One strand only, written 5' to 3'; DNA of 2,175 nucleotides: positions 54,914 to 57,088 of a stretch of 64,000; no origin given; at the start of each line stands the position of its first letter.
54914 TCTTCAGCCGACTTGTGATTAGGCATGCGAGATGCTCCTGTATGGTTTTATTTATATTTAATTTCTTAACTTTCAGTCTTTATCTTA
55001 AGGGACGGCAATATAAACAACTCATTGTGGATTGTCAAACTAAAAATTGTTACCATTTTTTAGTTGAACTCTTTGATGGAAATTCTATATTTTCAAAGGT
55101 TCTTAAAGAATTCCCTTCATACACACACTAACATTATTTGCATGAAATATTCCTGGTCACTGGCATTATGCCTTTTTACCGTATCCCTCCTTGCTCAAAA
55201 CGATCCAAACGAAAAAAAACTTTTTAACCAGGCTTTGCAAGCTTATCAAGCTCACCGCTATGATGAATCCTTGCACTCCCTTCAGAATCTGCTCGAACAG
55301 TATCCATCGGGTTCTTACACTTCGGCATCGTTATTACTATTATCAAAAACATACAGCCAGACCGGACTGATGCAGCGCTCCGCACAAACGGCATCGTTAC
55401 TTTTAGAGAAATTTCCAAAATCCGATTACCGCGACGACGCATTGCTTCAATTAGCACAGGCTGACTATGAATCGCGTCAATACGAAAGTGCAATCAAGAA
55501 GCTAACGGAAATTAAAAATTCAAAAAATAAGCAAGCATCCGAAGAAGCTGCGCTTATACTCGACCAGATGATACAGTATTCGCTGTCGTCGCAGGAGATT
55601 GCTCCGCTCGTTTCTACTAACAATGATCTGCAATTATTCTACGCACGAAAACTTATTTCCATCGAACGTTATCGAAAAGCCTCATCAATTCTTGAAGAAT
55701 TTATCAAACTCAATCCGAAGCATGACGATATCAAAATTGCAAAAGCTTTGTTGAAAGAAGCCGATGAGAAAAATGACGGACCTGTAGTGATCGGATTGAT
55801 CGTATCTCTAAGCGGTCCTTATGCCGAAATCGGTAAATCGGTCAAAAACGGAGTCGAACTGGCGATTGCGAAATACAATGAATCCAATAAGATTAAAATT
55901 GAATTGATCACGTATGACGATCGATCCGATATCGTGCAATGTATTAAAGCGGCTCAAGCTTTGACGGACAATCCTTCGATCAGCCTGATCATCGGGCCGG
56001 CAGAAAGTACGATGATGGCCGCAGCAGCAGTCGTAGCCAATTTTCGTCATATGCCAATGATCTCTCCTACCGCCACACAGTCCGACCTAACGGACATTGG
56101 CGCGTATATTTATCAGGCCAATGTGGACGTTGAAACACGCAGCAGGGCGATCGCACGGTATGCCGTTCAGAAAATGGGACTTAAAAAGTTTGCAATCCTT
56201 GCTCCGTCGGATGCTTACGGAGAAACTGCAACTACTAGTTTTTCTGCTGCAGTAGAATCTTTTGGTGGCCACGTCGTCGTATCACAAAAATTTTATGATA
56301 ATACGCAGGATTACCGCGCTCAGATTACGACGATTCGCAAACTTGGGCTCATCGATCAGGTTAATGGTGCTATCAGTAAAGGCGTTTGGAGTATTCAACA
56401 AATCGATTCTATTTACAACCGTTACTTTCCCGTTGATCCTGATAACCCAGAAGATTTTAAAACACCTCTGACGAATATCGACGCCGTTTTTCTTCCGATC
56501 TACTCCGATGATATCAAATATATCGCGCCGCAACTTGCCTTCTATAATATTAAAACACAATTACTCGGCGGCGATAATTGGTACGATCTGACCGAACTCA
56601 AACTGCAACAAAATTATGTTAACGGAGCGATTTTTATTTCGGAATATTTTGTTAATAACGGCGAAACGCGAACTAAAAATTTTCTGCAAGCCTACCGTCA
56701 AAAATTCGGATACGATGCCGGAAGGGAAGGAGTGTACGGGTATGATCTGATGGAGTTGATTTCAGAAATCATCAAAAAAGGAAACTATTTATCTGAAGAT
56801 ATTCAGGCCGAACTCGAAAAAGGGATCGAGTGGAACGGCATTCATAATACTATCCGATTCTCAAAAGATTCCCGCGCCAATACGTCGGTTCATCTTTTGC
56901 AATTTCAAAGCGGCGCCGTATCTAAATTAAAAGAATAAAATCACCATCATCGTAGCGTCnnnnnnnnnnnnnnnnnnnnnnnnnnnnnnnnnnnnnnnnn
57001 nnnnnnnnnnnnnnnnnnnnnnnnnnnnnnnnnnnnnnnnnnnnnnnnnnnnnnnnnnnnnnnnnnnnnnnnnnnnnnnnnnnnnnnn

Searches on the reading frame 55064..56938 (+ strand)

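Call 56: search_protein_families(library=pfam, proteins=[window:55064-56938:+], max_evalue=0.00001)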
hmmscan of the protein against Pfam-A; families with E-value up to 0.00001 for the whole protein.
window:55064-56938:+ (624 aa): 5 families
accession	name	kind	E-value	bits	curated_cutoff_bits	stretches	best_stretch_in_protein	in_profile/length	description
PF13458.12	Peripla_BP_6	-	6.5e-38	131.7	31.7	1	240-616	1-340/343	Periplasmic binding protein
PF01094.35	ANF_receptor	-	1.9e-16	60.5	25.4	1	261-423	3-172/353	Receptor family ligand binding region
PF13433.12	Peripla_BP_5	-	3.3e-10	40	27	1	243-428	3-188/363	Periplasmic binding protein domain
PF14559.12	TPR_19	-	4.4e-09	37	25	0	61-123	2-62/68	Tetratricopeptide repeat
PF13525.12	YfiO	-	3e-07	30.9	25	0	49-98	4-53/203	Outer membrane lipoprotein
